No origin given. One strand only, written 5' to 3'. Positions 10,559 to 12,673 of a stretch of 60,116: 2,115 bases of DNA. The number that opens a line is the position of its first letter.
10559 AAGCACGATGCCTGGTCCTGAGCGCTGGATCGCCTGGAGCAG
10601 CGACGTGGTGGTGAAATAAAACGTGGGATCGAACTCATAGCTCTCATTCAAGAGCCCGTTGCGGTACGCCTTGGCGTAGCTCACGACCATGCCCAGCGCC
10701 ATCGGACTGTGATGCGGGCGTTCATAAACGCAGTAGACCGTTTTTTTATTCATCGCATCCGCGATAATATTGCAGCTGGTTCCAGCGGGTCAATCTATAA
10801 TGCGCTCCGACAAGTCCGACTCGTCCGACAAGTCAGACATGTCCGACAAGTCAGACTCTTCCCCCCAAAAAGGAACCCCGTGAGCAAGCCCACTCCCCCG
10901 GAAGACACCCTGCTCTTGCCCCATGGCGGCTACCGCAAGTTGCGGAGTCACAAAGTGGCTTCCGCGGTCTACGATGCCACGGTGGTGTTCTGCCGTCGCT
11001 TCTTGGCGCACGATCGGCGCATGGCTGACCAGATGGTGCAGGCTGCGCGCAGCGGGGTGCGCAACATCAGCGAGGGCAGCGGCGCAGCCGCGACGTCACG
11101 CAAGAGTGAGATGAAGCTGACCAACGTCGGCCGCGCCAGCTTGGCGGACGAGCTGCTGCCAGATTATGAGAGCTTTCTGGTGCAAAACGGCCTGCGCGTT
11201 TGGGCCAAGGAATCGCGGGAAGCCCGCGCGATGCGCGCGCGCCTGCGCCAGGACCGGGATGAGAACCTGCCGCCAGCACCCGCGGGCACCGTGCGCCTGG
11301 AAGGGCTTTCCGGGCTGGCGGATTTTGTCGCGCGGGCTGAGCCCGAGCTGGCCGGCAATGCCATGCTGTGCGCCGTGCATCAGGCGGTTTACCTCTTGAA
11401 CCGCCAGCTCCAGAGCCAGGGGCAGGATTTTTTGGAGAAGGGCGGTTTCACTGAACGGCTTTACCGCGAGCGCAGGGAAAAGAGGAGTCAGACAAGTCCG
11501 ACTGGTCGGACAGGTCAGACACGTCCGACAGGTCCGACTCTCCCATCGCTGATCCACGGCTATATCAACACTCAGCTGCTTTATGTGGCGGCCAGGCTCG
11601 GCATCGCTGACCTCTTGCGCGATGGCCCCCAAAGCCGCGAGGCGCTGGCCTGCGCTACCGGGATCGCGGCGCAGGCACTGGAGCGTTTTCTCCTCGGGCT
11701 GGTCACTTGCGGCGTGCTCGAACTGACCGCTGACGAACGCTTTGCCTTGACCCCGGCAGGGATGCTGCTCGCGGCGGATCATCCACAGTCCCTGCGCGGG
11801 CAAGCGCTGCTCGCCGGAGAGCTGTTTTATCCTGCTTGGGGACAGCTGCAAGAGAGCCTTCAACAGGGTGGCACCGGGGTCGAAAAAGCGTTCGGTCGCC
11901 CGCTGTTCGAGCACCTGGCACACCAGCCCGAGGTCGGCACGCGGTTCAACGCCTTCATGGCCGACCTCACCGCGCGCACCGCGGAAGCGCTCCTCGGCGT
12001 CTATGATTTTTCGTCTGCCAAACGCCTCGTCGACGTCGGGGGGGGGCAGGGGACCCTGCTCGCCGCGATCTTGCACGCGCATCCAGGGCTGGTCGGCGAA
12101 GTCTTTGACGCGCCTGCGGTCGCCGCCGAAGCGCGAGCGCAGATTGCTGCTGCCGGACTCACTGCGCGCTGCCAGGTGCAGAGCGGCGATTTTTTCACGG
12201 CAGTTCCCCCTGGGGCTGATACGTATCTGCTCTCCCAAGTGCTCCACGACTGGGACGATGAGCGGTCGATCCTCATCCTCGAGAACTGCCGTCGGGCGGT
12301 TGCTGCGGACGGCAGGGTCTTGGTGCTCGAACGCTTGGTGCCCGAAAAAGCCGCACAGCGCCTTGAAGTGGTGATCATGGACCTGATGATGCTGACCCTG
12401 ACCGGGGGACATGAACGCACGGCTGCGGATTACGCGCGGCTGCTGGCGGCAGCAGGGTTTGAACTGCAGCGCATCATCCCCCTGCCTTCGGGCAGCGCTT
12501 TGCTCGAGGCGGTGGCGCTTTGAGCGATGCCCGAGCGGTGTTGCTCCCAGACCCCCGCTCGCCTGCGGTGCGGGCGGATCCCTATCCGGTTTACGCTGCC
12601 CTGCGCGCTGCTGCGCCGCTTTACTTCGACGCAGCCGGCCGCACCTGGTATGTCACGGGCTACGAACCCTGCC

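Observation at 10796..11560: Four-helix-bundle (IVS/Avd-like) gene module bracketed by twin 54-bp nonamer arrays and fused, without a stop codon, onto the cluster O-methyltransferase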

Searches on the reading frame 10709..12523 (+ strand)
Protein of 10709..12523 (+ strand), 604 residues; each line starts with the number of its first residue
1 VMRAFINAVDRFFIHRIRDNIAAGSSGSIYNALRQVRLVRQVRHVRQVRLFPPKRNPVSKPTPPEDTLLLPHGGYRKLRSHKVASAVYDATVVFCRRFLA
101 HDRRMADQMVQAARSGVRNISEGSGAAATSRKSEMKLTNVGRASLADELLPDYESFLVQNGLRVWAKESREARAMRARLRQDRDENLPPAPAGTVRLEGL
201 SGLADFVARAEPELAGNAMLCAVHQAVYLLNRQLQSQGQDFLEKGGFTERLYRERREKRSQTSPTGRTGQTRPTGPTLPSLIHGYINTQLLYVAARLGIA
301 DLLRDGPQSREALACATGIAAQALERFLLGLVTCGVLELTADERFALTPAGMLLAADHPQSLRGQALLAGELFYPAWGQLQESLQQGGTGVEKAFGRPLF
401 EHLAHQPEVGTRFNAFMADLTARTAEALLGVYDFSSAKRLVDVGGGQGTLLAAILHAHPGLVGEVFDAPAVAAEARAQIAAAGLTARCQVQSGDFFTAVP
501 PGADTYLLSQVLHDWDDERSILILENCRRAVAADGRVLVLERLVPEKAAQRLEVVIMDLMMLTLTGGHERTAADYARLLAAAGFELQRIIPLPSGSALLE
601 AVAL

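Call 5: search_protein_families(library=pfam, proteins=[window:10709-12523:+], max_evalue=0.01)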
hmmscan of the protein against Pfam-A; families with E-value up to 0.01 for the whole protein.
window:10709-12523:+ (604 aa): 7 families
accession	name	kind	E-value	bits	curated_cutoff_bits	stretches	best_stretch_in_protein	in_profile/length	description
PF00891.24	Methyltransf_2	-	4.7e-52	176.8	22.3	1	377-585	1-210/210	O-methyltransferase domain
PF08100.18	Dimerisation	-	5.2e-10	39.4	25.6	1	279-356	10-92/93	O-methyltransferase dimerisation domain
PF25213.1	HVO_A0261_N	-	1.8e-07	31.4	35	1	290-358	7-74/86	HVO_A0261 N-terminal domain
PF08242.18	Methyltransf_12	-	2.4e-06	28.6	30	1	441-537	1-98/98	Methyltransferase domain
PF13489.12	Methyltransf_23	-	8e-06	26.1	27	1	416-587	8-162/164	Methyltransferase domain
PF05635.17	23S_rRNA_IVP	-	0.002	18.8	33.8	1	79-145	8-69/106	23S rRNA-intervening sequence protein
PF05175.20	MTS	-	0.0079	16.3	23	0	418-501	13-96/170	Methyltransferase small domain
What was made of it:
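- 10880..11485 (+): Four-helix-bundle + suffix module (202 aa). The bundle is an S23p/IVS-type fold with an insert between helices 3 and 4. The suffix domain spans 11342-11485. PF05635 at 18.8 bits (cut-off 33.8) (call 5).
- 11542..12523 (+): O-methyltransferase body, lacking its own start. Dimerisation domain about 11543-11776; Methyltransf_2 about 11837-12463. The stop overlaps the P450 start. PF08100 (5e-10) and PF00891 (5e-52) (call 5).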
